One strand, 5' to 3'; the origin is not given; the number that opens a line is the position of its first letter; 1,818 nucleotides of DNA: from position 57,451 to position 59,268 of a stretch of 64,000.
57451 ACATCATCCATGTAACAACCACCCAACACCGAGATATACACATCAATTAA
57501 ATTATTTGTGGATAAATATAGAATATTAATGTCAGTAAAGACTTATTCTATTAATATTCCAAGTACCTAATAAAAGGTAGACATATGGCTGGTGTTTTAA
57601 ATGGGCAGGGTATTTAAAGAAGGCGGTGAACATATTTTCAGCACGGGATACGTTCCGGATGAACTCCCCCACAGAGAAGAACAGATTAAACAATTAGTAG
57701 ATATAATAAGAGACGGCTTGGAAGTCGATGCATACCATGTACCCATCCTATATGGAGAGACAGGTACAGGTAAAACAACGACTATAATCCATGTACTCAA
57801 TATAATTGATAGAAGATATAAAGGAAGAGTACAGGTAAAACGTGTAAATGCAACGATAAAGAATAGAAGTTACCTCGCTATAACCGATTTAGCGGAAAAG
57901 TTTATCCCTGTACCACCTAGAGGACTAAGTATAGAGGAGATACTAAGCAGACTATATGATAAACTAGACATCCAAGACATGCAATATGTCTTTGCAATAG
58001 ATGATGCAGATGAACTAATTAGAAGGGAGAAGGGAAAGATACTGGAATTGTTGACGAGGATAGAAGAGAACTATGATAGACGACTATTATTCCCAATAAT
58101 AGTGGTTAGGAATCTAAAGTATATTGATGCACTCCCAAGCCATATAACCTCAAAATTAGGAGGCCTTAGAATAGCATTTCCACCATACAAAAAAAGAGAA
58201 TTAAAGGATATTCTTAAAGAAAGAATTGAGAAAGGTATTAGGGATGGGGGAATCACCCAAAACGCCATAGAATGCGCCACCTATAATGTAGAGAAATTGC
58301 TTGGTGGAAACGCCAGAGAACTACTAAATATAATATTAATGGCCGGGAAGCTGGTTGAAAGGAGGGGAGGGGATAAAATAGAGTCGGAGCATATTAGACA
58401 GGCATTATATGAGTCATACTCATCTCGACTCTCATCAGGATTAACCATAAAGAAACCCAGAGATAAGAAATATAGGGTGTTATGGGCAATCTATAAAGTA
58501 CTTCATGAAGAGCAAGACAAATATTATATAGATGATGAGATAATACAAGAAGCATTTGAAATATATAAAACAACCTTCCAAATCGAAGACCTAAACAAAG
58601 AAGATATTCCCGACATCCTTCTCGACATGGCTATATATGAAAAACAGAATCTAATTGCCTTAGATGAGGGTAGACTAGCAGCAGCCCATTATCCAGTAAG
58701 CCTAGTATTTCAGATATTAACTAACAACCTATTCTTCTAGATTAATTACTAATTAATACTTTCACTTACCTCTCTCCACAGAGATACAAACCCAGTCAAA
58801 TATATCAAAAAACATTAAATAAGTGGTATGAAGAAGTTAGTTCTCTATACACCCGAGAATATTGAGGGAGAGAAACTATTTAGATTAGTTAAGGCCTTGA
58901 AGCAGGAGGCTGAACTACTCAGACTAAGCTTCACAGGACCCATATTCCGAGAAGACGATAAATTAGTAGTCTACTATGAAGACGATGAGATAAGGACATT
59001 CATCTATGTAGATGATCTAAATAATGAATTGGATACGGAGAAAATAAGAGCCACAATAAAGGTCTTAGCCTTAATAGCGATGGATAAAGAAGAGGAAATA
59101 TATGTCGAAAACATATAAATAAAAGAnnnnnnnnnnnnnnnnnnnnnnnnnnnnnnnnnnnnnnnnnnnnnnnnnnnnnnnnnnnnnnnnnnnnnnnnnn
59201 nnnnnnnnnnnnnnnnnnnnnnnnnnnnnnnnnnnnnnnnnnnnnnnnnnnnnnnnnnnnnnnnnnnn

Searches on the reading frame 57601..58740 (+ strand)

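Call 4: search_protein_families(library=pfam, proteins=[window:57601-58740:+], max_evalue=0.1)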
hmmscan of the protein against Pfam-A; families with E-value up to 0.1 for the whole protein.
window:57601-58740:+ (379 aa): 12 families
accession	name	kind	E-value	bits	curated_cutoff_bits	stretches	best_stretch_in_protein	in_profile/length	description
PF13401.12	AAA_22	-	2.3e-10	41.3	27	1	49-169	9-121/130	AAA domain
PF22703.2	Cdc6_lid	-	2.5e-08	34.1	27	1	202-268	1-66/68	Cdc6 AAA+ ATPase-type lid domain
PF13191.12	AAA_16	-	2.5e-07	31.8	32.6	1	21-155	1-159/167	AAA ATPase domain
PF17868.7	AAA_lid_8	-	0.00035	20.7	22.8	1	68-97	22-51/72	AAA lid domain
PF01637.24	ATPase_2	-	0.00085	19.6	33.2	1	25-161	4-146/225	ATPase domain predominantly from Archaea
PF00004.35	AAA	-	0.0011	19.8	21.2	1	49-180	2-116/131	ATPase family associated with various cellular activities (AAA)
PF25199.1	nSTAND_NTPase5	-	0.024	14.9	34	0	25-76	21-72/145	Novel STAND NTPase 5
PF13245.12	AAA_19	-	0.032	14.8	25.1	1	47-90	13-53/134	AAA domain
PF12775.13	AAA_7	-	0.048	13.6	25.8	0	48-71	36-59/181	P-loop containing dynein motor region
PF05673.19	DUF815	-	0.06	12.9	23.8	0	21-102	29-110/249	Protein of unknown function (DUF815)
PF00692.24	dUTPase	-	0.071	13.3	22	0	41-87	41-86/129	dUTPase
PF09957.15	VapB_antitoxin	-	0.082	13.3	23.4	0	310-324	7-21/47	Bacterial antitoxin of type II TA system, VapB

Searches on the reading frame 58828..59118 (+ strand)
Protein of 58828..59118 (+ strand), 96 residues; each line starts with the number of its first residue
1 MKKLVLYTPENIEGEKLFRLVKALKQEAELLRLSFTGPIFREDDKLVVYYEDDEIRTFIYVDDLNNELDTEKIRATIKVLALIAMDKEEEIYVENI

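Call 4: search_protein_families(library=pfam, proteins=[window:58828-59118:+], max_evalue=0.1)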
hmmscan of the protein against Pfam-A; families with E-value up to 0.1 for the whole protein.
window:58828-59118:+ (96 aa): 0 families

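Call 24: search_protein_families(library=ncbifam, proteins=[window:58828-59118:+], max_evalue=1)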
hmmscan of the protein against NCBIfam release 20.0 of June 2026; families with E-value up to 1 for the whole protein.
window:58828-59118:+ (96 aa): 1 family
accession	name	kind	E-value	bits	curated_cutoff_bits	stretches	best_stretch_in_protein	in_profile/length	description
NF002459.0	PRK01655.1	subfamily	0.0094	16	123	1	16-75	75-130/132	transcriptional regulator Spx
